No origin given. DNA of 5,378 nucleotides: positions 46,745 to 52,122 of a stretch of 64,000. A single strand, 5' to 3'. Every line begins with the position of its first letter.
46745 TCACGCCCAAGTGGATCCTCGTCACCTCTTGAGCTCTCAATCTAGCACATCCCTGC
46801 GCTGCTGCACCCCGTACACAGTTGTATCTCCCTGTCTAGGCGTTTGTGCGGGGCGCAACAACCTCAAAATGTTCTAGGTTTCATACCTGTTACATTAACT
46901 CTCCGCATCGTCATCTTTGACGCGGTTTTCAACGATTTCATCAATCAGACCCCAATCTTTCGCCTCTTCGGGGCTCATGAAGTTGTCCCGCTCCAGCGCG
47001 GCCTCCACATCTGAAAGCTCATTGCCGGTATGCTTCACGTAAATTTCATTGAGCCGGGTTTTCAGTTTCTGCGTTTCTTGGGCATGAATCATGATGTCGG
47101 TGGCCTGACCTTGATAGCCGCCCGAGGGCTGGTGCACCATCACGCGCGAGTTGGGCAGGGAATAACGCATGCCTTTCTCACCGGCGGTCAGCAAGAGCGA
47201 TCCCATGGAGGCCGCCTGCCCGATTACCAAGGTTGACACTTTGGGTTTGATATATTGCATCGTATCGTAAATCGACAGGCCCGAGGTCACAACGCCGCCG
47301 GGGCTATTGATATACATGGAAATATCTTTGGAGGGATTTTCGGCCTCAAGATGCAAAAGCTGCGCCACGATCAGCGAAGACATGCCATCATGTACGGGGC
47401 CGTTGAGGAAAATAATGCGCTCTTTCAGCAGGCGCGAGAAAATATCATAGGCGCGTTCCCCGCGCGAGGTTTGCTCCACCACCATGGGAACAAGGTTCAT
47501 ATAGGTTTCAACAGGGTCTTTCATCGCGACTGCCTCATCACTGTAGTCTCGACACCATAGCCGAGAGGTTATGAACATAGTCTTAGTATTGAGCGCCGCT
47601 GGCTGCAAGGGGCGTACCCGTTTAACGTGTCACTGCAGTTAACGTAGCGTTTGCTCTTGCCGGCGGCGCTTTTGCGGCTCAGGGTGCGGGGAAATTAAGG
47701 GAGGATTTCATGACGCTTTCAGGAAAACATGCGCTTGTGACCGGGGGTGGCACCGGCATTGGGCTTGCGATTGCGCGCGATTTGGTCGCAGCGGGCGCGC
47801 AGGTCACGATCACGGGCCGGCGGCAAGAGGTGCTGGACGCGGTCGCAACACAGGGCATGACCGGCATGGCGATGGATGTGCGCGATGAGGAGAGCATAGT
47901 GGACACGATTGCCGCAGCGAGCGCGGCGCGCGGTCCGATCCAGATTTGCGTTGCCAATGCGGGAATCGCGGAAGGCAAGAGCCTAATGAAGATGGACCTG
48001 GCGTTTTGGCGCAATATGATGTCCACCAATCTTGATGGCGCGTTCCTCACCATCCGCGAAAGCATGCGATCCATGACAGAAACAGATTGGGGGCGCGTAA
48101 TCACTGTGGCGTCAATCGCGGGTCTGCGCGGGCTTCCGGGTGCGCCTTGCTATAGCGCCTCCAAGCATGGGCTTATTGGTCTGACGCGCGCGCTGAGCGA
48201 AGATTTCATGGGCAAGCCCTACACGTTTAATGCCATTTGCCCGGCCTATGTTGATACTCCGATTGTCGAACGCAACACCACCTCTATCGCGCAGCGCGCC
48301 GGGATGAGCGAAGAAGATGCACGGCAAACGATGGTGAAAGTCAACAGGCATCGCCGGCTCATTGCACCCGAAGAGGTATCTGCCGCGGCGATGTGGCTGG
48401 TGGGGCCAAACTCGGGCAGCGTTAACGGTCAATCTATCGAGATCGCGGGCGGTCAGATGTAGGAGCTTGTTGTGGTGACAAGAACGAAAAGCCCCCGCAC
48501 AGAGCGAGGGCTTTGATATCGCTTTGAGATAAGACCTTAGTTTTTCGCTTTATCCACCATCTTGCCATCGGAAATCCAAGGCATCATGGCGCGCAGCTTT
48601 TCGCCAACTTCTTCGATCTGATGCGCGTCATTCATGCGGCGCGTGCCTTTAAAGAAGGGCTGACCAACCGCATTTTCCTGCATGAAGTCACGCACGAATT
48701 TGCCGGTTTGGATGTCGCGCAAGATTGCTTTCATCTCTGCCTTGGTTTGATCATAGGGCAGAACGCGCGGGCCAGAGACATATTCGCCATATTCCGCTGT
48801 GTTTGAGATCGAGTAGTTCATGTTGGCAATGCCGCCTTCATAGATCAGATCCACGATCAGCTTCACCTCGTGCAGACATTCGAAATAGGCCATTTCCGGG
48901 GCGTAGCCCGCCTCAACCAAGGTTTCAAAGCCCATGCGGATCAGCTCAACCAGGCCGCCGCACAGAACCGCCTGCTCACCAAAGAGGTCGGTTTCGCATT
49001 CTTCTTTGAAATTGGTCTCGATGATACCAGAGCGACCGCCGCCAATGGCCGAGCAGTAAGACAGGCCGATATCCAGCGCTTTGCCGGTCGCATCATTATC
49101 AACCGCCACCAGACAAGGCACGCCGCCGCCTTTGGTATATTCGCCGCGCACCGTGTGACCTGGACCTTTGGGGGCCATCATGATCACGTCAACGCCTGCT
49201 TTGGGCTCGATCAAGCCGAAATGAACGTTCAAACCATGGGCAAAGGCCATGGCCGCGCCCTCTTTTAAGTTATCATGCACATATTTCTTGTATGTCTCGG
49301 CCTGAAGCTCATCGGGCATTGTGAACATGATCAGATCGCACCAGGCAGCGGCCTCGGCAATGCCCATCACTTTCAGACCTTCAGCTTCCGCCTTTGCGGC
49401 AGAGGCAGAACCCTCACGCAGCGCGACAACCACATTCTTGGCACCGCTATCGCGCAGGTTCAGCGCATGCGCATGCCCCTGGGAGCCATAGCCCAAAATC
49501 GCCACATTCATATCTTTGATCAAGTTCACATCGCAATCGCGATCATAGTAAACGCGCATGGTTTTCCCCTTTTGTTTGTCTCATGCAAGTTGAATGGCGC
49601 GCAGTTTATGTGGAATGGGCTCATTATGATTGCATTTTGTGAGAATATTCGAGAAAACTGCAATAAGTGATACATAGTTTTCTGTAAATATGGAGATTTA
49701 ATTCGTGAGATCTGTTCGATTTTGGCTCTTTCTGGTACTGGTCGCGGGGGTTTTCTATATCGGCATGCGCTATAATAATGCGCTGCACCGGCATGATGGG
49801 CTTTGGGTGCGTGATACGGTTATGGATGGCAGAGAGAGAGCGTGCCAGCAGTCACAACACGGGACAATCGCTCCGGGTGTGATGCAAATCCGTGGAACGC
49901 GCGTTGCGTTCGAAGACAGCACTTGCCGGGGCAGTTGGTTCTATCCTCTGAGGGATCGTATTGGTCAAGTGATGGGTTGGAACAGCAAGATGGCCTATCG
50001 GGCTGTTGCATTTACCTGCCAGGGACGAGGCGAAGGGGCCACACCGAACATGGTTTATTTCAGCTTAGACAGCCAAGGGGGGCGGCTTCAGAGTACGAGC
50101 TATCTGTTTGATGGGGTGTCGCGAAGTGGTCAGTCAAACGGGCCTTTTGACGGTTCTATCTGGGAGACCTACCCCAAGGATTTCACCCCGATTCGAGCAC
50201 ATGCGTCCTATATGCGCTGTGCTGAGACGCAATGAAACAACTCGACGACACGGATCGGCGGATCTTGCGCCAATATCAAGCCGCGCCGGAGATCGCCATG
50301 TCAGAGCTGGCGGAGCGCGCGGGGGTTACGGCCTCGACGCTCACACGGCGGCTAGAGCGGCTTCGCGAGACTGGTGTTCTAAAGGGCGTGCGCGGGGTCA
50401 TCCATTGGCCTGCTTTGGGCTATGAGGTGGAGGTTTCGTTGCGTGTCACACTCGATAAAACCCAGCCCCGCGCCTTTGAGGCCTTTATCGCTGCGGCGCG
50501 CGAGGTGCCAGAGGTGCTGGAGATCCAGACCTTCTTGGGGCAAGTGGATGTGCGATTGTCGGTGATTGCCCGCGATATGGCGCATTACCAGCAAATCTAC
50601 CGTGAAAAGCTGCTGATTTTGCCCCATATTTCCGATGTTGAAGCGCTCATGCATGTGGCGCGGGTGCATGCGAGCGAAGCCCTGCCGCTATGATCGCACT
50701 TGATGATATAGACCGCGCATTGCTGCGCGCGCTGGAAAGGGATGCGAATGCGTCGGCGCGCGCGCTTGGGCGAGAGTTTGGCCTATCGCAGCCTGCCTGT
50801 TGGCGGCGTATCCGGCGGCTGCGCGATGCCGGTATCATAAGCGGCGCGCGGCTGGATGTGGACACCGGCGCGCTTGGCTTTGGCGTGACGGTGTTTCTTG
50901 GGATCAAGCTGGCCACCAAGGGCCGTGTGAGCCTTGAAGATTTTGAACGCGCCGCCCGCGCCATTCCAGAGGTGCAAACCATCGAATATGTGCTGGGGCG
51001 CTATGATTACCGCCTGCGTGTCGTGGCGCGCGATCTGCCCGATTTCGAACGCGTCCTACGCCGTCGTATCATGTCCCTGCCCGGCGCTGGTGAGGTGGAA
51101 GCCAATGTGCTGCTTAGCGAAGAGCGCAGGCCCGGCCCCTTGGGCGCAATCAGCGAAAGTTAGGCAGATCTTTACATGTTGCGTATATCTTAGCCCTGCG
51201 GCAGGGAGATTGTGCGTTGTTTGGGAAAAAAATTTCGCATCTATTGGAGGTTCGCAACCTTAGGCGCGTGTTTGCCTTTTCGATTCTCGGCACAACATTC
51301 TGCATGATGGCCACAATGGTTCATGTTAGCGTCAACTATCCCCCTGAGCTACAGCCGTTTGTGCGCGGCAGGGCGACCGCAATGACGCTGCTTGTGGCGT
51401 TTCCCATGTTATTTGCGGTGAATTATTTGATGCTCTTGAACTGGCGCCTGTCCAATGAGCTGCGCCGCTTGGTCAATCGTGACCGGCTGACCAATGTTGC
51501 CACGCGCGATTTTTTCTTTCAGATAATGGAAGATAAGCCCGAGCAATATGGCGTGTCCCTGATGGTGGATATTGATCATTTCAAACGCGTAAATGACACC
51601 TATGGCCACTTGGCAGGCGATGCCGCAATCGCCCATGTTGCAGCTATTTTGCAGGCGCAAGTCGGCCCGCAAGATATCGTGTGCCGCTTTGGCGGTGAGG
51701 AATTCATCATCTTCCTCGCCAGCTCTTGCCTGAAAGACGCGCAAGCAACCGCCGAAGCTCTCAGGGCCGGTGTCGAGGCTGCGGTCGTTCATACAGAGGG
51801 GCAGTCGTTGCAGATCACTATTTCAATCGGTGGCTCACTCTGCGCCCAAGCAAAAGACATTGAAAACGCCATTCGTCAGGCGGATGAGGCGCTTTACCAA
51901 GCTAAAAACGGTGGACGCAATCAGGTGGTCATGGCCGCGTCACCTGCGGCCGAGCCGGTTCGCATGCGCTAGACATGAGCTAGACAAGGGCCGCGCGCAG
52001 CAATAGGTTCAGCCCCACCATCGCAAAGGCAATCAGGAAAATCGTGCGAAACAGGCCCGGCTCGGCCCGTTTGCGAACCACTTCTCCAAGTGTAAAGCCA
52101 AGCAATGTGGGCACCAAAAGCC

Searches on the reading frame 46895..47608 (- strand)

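Call 72: search_protein_families(library=pfam, max_evalue=0.00001, proteins=[window:46895-47608:-])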
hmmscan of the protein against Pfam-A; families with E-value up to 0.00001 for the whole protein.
window:46895-47608:- (237 aa): 1 family
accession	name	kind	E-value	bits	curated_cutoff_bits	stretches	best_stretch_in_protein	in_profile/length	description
PF00574.28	CLP_protease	-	3.2e-82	275.2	20.2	1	49-228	2-181/182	Clp protease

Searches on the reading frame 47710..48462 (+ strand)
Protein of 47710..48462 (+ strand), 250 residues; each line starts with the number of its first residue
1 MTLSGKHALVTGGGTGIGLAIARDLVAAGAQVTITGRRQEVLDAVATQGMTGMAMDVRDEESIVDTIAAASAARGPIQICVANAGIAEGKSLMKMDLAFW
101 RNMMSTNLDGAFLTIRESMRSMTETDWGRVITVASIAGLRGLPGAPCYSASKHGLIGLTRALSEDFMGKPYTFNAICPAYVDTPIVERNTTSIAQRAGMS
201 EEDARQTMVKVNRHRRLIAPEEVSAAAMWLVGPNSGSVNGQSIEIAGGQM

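Call 73: search_protein_families(library=pfam, max_evalue=0.00001, proteins=[window:47710-48462:+])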
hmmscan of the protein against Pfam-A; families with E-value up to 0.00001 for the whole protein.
window:47710-48462:+ (250 aa): 3 families
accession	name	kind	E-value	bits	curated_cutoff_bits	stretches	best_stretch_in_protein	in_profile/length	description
PF00106.31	adh_short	-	3.4e-47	160.9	26.6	1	6-189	1-190/195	short chain dehydrogenase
PF13561.12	adh_short_C2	-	2.8e-43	148.6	27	1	15-248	6-234/236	Enoyl-(Acyl carrier protein) reductase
PF08659.16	KR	-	8.8e-14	52.3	22.6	1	9-153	4-154/180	KR domain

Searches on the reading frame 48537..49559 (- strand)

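Call 73: search_protein_families(library=pfam, max_evalue=0.00001, proteins=[window:48537-49559:-])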
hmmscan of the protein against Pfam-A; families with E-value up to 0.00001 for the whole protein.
window:48537-49559:- (340 aa): 3 families
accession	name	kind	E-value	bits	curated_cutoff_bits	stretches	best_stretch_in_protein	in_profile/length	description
PF07991.19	KARI_N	-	1.5e-69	233.2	20.6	1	14-178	2-165/165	Acetohydroxy acid isomeroreductase, NADPH-binding domain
PF01450.25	KARI_C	-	7.8e-63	211.5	29.1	1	184-328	1-144/144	Ketol-acid reductoisomerase, C-terminal domain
PF03807.23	F420_oxidored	-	6.4e-06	27.1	21.6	0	19-93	2-79/94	NADP oxidoreductase coenzyme F420-dependent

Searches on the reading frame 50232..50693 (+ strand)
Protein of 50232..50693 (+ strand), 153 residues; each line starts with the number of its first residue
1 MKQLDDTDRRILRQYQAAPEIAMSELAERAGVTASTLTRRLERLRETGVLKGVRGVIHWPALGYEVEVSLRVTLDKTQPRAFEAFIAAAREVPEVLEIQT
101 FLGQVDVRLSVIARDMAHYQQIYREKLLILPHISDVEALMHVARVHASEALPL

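Call 73: search_protein_families(library=pfam, max_evalue=0.00001, proteins=[window:50232-50693:+])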
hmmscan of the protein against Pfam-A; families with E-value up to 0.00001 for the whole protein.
window:50232-50693:+ (153 aa): 4 families
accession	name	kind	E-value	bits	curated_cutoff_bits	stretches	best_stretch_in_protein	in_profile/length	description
PF01037.27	AsnC_trans_reg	-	6.9e-14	51.9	25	1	71-139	2-68/73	Lrp/AsnC ligand binding domain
PF13412.12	HTH_24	-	1.1e-13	51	21.9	1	4-51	1-48/48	Winged helix-turn-helix DNA-binding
PF13404.12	HTH_AsnC-type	-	8.9e-11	41.9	27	1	4-45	1-42/42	AsnC-type helix-turn-helix domain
PF12840.13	HTH_20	-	3.3e-06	27.4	27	1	5-52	3-50/51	Helix-turn-helix domain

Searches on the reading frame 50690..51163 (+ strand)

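Call 73: search_protein_families(library=pfam, max_evalue=0.00001, proteins=[window:50690-51163:+])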
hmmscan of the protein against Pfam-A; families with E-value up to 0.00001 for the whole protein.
window:50690-51163:+ (157 aa): 3 families
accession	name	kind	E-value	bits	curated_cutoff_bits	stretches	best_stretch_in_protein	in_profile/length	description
PF01037.27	AsnC_trans_reg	-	5.3e-18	65.1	25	1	72-144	3-73/73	Lrp/AsnC ligand binding domain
PF13404.12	HTH_AsnC-type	-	1.9e-16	60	27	1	4-45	1-42/42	AsnC-type helix-turn-helix domain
PF13412.12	HTH_24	-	5.4e-15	55.1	21.9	1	4-50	1-47/48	Winged helix-turn-helix DNA-binding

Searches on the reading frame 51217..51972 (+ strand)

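Call 73: search_protein_families(library=pfam, max_evalue=0.00001, proteins=[window:51217-51972:+])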
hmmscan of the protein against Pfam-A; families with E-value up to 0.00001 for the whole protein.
window:51217-51972:+ (251 aa): 1 family
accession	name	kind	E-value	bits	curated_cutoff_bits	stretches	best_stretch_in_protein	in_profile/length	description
PF00990.26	GGDEF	-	2e-37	128.9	23.8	1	87-236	2-161/161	Diguanylate cyclase, GGDEF domain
